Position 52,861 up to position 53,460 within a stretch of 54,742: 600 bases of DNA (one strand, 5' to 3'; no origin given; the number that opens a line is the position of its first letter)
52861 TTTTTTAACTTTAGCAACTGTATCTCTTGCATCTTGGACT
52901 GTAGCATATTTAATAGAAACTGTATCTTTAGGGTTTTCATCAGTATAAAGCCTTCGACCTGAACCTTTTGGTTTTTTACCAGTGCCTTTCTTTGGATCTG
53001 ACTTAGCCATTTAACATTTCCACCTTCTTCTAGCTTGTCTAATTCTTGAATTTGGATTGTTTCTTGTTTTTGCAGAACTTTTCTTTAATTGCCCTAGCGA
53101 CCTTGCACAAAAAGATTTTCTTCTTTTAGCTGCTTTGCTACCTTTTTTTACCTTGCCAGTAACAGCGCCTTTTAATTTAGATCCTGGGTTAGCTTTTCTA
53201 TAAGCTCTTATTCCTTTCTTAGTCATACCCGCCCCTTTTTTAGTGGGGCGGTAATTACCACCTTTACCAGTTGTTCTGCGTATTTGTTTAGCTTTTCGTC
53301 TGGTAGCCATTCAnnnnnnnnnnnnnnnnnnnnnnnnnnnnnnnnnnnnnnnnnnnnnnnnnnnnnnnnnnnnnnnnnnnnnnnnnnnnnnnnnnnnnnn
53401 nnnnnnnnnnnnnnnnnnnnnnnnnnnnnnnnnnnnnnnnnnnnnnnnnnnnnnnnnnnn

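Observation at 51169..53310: vSET-like lysine methyltransferase embedded in a block of six lysine/arginine-rich small proteins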

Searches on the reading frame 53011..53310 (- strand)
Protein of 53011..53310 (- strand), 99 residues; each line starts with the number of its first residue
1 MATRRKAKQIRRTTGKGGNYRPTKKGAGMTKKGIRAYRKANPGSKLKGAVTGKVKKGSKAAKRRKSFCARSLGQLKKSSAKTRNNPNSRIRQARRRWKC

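Call 3: search_protein_families(library=pfam, proteins=[window:53011-53310:-], max_evalue=1)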
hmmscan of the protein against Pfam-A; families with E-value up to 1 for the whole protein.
window:53011-53310:- (99 aa): 1 family
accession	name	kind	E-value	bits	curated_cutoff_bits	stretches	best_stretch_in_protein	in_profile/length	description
PF19846.4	DUF6321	-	1.2e-11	45.6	28.5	1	26-97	5-72/72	Domain of unknown function (DUF6321)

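Call 4: search_protein_families(library=phrogs, proteins=[window:53011-53310:-], max_evalue=0.1)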
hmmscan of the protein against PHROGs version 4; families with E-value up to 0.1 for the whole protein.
window:53011-53310:- (99 aa): 9 families
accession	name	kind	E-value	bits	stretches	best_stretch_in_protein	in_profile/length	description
phrog_10346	-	unknown function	5.7e-23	82.5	1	6-99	436-525/525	-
phrog_727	-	unknown function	2e-13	51.3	1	25-99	361-430/450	-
phrog_4689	-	unknown function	2.9e-13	51.2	1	24-99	29-99/99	-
phrog_11180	-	unknown function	4.6e-12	47.6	1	24-99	71-141/141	-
phrog_30733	-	unknown function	2.3e-11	44.7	1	24-99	266-336/336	-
phrog_3477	-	unknown function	2.6e-10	40.4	1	24-99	859-928/928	-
phrog_10538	-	unknown function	8e-06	27.2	1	24-99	88-156/156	-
phrog_28131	-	unknown function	0.0007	19.8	1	24-99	305-372/372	-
phrog_34620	-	unknown function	0.092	14.3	0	46-93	52-96/104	-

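Call 39: find_homologous_proteins(query=window:53011-53310:-, max_evalue=0.001)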
Query window:53011-53310:- (99 aa): 7998 proteins with E <= 0.001 among 8000 candidates; the best 120 are listed.
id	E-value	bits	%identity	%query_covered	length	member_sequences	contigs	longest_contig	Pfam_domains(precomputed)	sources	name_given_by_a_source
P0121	8.7e-52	191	99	100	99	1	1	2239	PF19846.5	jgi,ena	-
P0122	1.1e-51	191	99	100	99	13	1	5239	PF19846.5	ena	-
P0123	2.8e-50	186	96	100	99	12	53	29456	PF19846.5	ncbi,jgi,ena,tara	tara:strand:+ start:17 stop:316 length:300 start_codon:yes stop_codon:yes gene_type:complete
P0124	3.6e-50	186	97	100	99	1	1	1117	PF19846.5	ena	-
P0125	1.3e-49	184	94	100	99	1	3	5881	PF19846.5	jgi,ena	jgi:hypothetical protein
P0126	3.2e-49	183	93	100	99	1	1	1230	PF19846.5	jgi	jgi:hypothetical protein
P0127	7.3e-49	182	94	100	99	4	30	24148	PF19846.5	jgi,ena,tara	tara:strand:- start:261 stop:560 length:300 start_codon:yes stop_codon:yes gene_type:complete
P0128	2.0e-48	180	93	100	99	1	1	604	PF19846.5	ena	-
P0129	2.0e-47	177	94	97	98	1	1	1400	PF19846.5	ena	-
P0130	4.0e-47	176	93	98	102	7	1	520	PF19846.5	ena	-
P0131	9.0e-47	175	93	97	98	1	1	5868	PF19846.5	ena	-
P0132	2.9e-46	173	89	100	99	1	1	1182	PF19846.5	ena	-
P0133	4.0e-46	173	96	91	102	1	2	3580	PF19846.5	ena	-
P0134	4.4e-46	173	89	100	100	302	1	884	PF19846.5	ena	-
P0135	5.1e-46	173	91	99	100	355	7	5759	PF19846.5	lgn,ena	-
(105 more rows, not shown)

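Call 47: search_protein_representatives(protein=window:53011-53310:-)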
Query: 99 residues. Proteins with E-value up to 0.001 (for the whole library): 2510; up to 1e-10: 1134; up to 1e-30: 17. The best 150 are listed.
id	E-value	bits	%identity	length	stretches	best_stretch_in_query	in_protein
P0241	3.7e-39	149.0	84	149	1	4-99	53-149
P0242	1.6e-35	137.4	75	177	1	4-99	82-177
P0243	2.8e-35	136.7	83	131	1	18-99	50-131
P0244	3.2e-35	136.5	73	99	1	2-99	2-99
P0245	9.6e-35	134.9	85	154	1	16-99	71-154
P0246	2.4e-34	133.6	82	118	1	18-99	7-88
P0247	4.1e-34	132.9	84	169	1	18-99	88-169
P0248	6.5e-34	132.3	82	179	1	18-99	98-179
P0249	7.1e-34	132.2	81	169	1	16-99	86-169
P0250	1.5e-33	131.1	81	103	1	19-99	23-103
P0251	1.4e-32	128.0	84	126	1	21-99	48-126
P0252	1.8e-32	127.7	65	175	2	18-99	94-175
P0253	3.2e-32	126.9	73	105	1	4-99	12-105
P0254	3.2e-32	126.9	80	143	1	18-99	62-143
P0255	9.9e-32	125.3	74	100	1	11-99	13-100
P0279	1.0e-27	112.5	72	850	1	13-99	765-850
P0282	1.4e-27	112.0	73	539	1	13-99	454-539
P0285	2.5e-27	111.3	72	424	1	13-99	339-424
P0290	4.8e-27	110.3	73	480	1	16-99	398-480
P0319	9.6e-24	99.8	58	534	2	13-99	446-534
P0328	1.9e-23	98.8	67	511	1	12-99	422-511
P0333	2.9e-23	98.2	69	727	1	13-99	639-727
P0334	4.1e-23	97.8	69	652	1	15-99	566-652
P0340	1.9e-22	95.6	66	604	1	14-99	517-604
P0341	2.0e-22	95.6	68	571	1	15-99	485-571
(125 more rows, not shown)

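Call 48: search_protein_families(library=pfam, proteins=[P0279, P0333, P0334, P0340, P0341, P0282, P0319, P0328, P0290, P0285], max_evalue=0.001)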
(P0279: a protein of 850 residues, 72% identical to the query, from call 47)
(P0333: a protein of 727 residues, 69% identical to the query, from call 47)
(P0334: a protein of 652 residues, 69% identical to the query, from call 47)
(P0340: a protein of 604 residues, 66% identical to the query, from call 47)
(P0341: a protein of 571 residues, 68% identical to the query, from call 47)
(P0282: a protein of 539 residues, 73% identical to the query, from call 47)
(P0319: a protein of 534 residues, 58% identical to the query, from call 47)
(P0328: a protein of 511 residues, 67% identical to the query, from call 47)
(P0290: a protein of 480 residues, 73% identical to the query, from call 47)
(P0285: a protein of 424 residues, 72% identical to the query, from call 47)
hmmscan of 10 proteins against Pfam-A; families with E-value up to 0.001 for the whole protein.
P0279 (850 aa): 1 family
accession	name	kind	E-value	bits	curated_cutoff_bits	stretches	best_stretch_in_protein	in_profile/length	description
PF19846.4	DUF6321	-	5.2e-11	43.5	28.5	1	779-848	6-72/72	Domain of unknown function (DUF6321)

P0333 (727 aa): 2 families
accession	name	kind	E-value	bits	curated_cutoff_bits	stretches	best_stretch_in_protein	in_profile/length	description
PF02643.20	DUF192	-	2.8e-25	88.7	27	1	244-345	2-95/96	Uncharacterized ACR, COG1430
PF19846.4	DUF6321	-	5e-10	40.3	28.5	1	653-725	6-72/72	Domain of unknown function (DUF6321)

P0334 (652 aa): 1 family
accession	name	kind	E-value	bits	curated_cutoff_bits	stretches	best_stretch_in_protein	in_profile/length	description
PF19846.4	DUF6321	-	6e-10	40.1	28.5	1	578-650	6-72/72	Domain of unknown function (DUF6321)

P0340 (604 aa): 1 family
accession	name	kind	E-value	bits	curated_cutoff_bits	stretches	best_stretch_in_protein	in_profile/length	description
PF19846.4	DUF6321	-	1.6e-10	41.9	28.5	1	530-602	6-72/72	Domain of unknown function (DUF6321)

P0341 (571 aa): 1 family
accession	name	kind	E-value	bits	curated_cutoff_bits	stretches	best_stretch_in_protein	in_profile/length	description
PF19846.4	DUF6321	-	2e-10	41.6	28.5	1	497-569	6-72/72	Domain of unknown function (DUF6321)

P0282 (539 aa): 1 family
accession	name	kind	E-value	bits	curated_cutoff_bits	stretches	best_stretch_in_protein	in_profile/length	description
PF19846.4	DUF6321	-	5.3e-11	43.4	28.5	1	466-537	4-72/72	Domain of unknown function (DUF6321)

P0319 (534 aa): 1 family
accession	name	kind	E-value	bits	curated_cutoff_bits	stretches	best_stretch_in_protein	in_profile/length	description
PF19846.4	DUF6321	-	1.9e-10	41.7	28.5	1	460-532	6-72/72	Domain of unknown function (DUF6321)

P0328 (511 aa): 1 family
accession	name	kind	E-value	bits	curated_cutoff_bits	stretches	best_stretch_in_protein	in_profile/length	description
PF19846.4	DUF6321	-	9.2e-11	42.7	28.5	1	437-509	6-72/72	Domain of unknown function (DUF6321)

P0290 (480 aa): 1 family
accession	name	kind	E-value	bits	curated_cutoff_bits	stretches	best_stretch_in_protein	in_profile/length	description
PF19846.4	DUF6321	-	5e-11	43.5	28.5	1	409-478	6-72/72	Domain of unknown function (DUF6321)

P0285 (424 aa): 1 family
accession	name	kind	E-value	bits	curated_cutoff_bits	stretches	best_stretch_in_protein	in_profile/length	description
PF19846.4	DUF6321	-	1.9e-11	44.9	28.5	1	353-422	6-72/72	Domain of unknown function (DUF6321)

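Call 50: find_encoding_contigs(protein=P0340, flank=8000, max_places=4)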
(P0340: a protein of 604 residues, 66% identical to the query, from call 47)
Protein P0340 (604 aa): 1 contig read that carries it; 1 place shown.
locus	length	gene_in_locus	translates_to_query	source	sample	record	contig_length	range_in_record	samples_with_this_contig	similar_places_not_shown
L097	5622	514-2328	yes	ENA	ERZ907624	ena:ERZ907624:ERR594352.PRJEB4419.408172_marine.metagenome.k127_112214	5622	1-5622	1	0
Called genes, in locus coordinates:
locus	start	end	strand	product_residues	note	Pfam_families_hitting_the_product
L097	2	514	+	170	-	?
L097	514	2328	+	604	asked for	PF19846:DUF6321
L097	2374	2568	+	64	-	-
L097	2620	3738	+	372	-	-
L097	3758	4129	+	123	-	PF23837:DUF7207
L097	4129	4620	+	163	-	-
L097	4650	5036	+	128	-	PF23831:DUF7201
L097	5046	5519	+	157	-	-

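Call 52: search_protein_families(library=phrogs, proteins=[L097:2-514:+, L097:2620-3738:+, L097:3758-4129:+, L097:4129-4620:+, L097:4650-5036:+, L097:5046-5519:+, P0340, P0279], max_evalue=0.001)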
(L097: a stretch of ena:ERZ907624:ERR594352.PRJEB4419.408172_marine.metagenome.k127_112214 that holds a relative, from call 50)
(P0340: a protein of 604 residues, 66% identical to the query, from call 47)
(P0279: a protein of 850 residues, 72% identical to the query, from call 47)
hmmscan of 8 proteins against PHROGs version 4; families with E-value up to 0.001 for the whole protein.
L097:2-514:+ (170 aa): 0 families

L097:2620-3738:+ (372 aa): 2 families
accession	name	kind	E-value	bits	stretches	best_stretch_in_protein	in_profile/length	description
phrog_3086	-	unknown function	4.3e-28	99.8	2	298-369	106-177/273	-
phrog_26159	-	unknown function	7.5e-06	27.4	1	284-361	20-83/93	-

L097:3758-4129:+ (123 aa): 1 family
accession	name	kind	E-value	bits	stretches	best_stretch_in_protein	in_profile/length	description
phrog_407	-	unknown function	1.8e-50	170.7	1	1-121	1-118/120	-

L097:4129-4620:+ (163 aa): 1 family
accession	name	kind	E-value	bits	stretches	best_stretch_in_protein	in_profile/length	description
phrog_3286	-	unknown function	6.4e-14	52.8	1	99-155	3-55/64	-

L097:4650-5036:+ (128 aa): 1 family
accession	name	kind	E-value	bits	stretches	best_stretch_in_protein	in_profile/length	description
phrog_451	-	unknown function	1.3e-21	78.2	1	2-126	16-126/461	-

L097:5046-5519:+ (157 aa): 1 family
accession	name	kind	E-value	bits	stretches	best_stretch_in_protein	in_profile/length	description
phrog_9052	-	other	1.3e-83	279.5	1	1-157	1-157/157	hemagglutinin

P0340 (604 aa): 11 families
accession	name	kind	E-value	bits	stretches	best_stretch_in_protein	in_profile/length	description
phrog_727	-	unknown function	6.9e-79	267.1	2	247-604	258-430/450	-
phrog_3477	-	unknown function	8.9e-78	263.7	3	150-238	1-89/928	-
phrog_12753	-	unknown function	6.1e-52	177.9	1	151-243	2-94/232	-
phrog_28725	-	unknown function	6.7e-33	115.5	1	1-142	1-141/201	-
phrog_38880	-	unknown function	9.6e-24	85.5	2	97-298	15-200/324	-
phrog_10346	-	unknown function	1.2e-22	81.5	1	495-604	421-525/525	-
phrog_30268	-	unknown function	3.5e-19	70.2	1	4-60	35-90/91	-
phrog_10538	-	unknown function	2.2e-18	68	1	1-63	1-62/156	-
phrog_26015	-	unknown function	9.6e-18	65.7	1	1-445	1-392/587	-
phrog_4689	-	unknown function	1.2e-13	52.4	1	522-604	24-99/99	-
phrog_11180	-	unknown function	7.2e-08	34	1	526-604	71-141/141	-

P0279 (850 aa): 9 families
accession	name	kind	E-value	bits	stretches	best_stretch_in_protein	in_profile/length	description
phrog_727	-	unknown function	1.8e-90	305.3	1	43-850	2-430/450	-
phrog_3477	-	unknown function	1.6e-43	150.3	3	278-380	4-99/928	-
phrog_10346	-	unknown function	3e-39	136.2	3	739-850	417-525/525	-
phrog_12753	-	unknown function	1.7e-24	88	1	278-376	4-95/232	-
phrog_38880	-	unknown function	1.4e-18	68.6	1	400-565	107-289/324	-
phrog_30733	-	unknown function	1.7e-14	55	2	775-850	266-336/336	-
phrog_4689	-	unknown function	9.1e-13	49.6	1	770-850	23-99/99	-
phrog_11180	-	unknown function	4.3e-07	31.5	1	767-850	66-141/141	-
phrog_23735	-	unknown function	2.7e-05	25.8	1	297-357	11-75/81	-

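Call 53: find_encoding_contigs(protein=P0279, flank=8000, max_places=4)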
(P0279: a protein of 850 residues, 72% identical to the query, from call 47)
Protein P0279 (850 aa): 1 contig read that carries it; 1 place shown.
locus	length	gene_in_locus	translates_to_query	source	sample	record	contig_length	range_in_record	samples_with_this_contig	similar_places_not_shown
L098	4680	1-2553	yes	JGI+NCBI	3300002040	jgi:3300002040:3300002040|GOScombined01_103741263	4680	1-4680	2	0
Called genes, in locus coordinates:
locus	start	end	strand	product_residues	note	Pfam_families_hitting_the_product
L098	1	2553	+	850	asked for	PF19846:DUF6321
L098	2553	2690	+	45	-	-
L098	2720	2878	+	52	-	-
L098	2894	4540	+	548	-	PF03237:Terminase_6N, PF17289:Terminase_6C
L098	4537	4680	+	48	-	?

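Call 54: search_dna_similar(query=P0340, collection=phages, mode=protein, max_rows=40, max_evalue=1e-8)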
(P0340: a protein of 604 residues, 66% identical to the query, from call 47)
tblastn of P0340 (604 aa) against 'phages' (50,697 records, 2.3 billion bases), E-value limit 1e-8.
Records with a match: 412; places in all: 439; records where one place covers at least 80% of the query: 0.
Best place of each record, by identity: 80-90% 45; 60-80% 110; <60% 257.
By first word of the organism name: Synechococcus 320; Cyanophage 52; Pelagibacter 17; Prochlorococcus 14; Marine 6; Phage 2; phage 1.
By host as written in the record: - 164; Synechococcus 99; Synechococcus sp. WH7803 24; Synechococcus sp. 18; Synechococcus sp. WH 7803 14; Synechococcus sp. MW02 13; Synechococcus sp. WH8102 11; Candidatus Pelagibacter ubique HTCC1062 11; and 27 more.
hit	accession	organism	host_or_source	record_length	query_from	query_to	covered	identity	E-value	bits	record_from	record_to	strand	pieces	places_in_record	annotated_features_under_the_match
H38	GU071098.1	Synechococcus phage S-SSM7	Synechococcus sp. WH8109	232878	1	366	43%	77.1%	1e-40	410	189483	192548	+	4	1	hypothetical protein (x2) | gp114: gp114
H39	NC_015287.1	Synechococcus phage S-SSM7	Synechococcus sp. WH8109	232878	1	366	43%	77.1%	1e-40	410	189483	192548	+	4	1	hypothetical protein (x2) | gp114: gp114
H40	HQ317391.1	Cyanophage S-SSM6a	Synechococcus sp. WH8109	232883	1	366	43%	77.1%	1e-40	410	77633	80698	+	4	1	hypothetical protein (x3)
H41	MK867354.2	Synechococcus phage S-SCSM1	Synechococcus sp. WH 7803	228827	152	604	75%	42.8%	3e-86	300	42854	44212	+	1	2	virion protein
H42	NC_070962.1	Synechococcus phage S-SCSM1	Synechococcus sp. WH 7803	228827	152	604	75%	42.8%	3e-86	300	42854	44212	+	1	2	virion protein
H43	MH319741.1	Marine virus AG-345-E15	single cell amplified by WGA-X; seawater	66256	143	604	59%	50.9%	3e-48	319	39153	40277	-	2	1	record has no annotation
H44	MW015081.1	Synechococcus phage S-SRM01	Synechococcus sp. KCZYC6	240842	85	604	48%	59.9%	1e-61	298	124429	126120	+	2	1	hypothetical protein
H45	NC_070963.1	Synechococcus phage S-SRM01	Synechococcus sp. KCZYC6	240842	85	604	48%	59.9%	1e-61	298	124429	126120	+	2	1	hypothetical protein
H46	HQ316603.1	Cyanophage S-SSM6b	Synechococcus sp. WH8109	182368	1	341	56%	45.7%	8e-61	225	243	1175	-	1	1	hypothetical protein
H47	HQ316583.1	Synechococcus phage S-SSM4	Synechococcus sp. WH8018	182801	1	341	56%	45.7%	1e-60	224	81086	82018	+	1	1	hypothetical protein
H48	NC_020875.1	Synechococcus phage S-SSM4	Synechococcus sp. WH8018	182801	1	341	56%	45.7%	1e-60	224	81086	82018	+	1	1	hypothetical protein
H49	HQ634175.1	Cyanophage P-RSM1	Prochlorococcus MIT9303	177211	142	604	59%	43.6%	1e-37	235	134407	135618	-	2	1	hypothetical protein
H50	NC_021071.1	Cyanophage P-RSM1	Prochlorococcus MIT9303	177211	142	604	59%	43.6%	1e-37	235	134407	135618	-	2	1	hypothetical protein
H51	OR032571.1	Synechococcus phage DSL-LC02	Synechococcus sp.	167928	146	604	34%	70.3%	2e-39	311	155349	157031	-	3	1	hypothetical protein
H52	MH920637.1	Synechococcus phage S-B43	Synechococcus sp. MW02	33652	147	341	32%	71.3%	3e-74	264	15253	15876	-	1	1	structural protein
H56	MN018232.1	Synechococcus phage S-B43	Synechococcus sp. MW02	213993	147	341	32%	71.3%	3e-74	264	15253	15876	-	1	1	structural protein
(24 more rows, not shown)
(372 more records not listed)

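Call 55: get_annotated_region(hit=H41, flank=4000)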
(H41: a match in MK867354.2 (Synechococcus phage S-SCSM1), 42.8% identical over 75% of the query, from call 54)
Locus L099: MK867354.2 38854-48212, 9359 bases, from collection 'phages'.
description: Synechococcus phage S-SCSM1, complete genome.
organism: Synechococcus phage S-SCSM1 (NCBI taxid 2588487)
taxonomy: Viruses; Duplodnaviria; Heunggongvirae; Uroviricota; Caudoviricetes; Kyanoviridae; Zhoulongquanvirus; Zhoulongquanvirus esscess
host: Synechococcus sp. WH 7803; source: -; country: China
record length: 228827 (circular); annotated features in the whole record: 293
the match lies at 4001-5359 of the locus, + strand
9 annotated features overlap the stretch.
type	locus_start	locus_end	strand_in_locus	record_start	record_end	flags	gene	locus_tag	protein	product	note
CDS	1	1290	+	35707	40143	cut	-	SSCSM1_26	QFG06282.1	long tail fiber protein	long tail fiber protein (virion protein)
CDS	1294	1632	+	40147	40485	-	-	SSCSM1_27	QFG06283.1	virion protein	-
CDS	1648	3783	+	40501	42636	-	-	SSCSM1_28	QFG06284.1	tail fiber protein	tail fiber protein (virion protein)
CDS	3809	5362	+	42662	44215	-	-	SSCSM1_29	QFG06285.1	virion protein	-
CDS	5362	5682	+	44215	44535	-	-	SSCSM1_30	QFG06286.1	hypothetical protein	-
CDS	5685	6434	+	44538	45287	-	-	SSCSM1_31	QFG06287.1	virion protein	-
CDS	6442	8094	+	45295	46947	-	-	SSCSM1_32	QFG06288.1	terminase large subunit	terminase large subunit (terL)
CDS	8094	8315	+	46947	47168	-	-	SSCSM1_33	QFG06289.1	endonuclease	-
CDS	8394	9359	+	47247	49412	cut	-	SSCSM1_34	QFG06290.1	tail sheath monomer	tail sheath monomer (virion protein)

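Call 56: get_annotated_region(hit=H56, flank=4000)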
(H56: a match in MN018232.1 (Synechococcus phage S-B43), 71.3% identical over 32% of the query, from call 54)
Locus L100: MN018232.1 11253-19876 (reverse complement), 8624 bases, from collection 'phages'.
description: Synechococcus phage S-B43, complete genome.
organism: Synechococcus phage S-B43 (NCBI taxid 2484638)
taxonomy: Viruses; Duplodnaviria; Heunggongvirae; Uroviricota; Caudoviricetes; Kyanoviridae
host: Synechococcus sp. MW02; source: -; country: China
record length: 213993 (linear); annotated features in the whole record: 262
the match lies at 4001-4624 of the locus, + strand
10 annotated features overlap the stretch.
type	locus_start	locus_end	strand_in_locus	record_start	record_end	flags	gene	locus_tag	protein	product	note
CDS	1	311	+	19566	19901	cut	-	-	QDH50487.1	hypothetical protein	-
CDS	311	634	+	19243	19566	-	-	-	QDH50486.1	hypothetical protein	-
CDS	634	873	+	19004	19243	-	-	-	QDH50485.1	hypothetical protein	-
CDS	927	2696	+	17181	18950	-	-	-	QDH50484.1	hypothetical protein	-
CDS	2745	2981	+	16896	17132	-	-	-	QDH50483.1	hypothetical protein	-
CDS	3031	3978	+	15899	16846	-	-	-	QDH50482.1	hypothetical protein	-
CDS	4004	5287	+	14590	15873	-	-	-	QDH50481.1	structural protein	-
CDS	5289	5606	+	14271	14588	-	-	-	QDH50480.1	hypothetical protein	-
CDS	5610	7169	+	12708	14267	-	-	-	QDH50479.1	hypothetical protein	-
CDS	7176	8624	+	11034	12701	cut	-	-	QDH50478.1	terminase large subunit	-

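Call 83: search_protein_families(library=ncbifam, proteins=[window:53011-53310:-], max_evalue=0.1)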
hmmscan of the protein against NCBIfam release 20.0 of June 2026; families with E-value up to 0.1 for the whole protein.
window:53011-53310:- (99 aa): 0 families
